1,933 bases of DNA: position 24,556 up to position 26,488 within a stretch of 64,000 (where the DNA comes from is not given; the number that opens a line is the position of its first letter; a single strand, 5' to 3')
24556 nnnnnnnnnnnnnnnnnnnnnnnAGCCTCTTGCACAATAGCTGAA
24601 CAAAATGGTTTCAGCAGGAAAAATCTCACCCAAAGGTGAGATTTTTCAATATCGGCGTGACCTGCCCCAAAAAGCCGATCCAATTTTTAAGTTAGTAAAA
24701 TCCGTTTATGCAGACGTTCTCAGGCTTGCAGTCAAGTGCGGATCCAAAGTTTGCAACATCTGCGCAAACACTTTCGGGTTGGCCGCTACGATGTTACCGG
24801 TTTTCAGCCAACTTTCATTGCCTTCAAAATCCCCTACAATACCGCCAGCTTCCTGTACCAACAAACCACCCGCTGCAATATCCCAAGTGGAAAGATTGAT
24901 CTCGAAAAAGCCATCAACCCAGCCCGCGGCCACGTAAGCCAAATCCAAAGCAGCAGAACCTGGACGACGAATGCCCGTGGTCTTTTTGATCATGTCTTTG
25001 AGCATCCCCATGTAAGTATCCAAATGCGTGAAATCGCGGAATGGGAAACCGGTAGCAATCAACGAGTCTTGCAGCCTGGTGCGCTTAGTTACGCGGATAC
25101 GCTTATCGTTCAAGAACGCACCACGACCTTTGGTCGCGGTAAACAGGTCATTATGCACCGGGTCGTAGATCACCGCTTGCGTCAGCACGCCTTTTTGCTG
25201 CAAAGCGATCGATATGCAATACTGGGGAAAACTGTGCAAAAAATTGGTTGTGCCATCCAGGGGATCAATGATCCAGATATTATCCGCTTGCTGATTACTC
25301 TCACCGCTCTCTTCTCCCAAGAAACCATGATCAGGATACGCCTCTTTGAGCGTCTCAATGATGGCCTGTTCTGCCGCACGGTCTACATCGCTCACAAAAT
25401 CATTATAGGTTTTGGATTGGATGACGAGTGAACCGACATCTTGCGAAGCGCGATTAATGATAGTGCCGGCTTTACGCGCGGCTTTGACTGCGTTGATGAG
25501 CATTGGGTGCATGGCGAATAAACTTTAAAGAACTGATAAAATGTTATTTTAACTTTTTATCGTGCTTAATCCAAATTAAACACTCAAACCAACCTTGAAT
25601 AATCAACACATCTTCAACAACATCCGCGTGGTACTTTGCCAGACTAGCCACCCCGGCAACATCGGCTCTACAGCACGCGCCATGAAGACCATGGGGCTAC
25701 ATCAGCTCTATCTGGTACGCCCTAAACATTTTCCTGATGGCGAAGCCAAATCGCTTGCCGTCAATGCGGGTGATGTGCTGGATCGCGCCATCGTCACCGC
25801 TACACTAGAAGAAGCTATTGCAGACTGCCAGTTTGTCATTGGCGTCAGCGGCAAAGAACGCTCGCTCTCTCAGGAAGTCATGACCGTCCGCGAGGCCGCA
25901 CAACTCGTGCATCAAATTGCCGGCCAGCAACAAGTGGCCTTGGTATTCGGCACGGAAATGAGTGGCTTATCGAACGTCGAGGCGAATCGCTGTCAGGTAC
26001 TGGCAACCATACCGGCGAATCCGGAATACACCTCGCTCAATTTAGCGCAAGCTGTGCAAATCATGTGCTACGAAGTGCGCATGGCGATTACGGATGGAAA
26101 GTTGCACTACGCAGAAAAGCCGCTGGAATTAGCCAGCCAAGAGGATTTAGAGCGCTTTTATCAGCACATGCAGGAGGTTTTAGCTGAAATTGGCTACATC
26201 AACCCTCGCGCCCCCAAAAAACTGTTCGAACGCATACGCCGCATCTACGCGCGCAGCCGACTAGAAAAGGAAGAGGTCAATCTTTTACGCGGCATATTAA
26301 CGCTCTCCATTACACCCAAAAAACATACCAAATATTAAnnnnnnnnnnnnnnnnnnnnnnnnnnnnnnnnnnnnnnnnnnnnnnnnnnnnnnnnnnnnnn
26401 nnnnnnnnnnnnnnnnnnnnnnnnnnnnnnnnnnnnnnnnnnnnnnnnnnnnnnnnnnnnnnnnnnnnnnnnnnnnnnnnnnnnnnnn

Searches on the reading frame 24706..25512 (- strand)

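Call 4: search_protein_families(library=pfam, proteins=[window:24706-25512:-])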
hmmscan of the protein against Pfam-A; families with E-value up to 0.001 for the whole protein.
window:24706-25512:- (268 aa): 1 family
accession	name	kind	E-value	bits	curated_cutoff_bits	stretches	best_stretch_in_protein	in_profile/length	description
PF00459.30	Inositol_P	-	4.2e-70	236.8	27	1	3-252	4-261/271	Inositol monophosphatase family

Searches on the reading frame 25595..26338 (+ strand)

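Call 4: search_protein_families(library=pfam, proteins=[window:25595-26338:+])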
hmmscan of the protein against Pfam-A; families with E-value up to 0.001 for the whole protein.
window:25595-26338:+ (247 aa): 1 family
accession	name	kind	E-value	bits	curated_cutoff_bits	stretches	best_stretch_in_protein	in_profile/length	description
PF00588.24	SpoU_methylase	-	4.5e-30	105.1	29.7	1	10-159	2-142/142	SpoU rRNA Methylase family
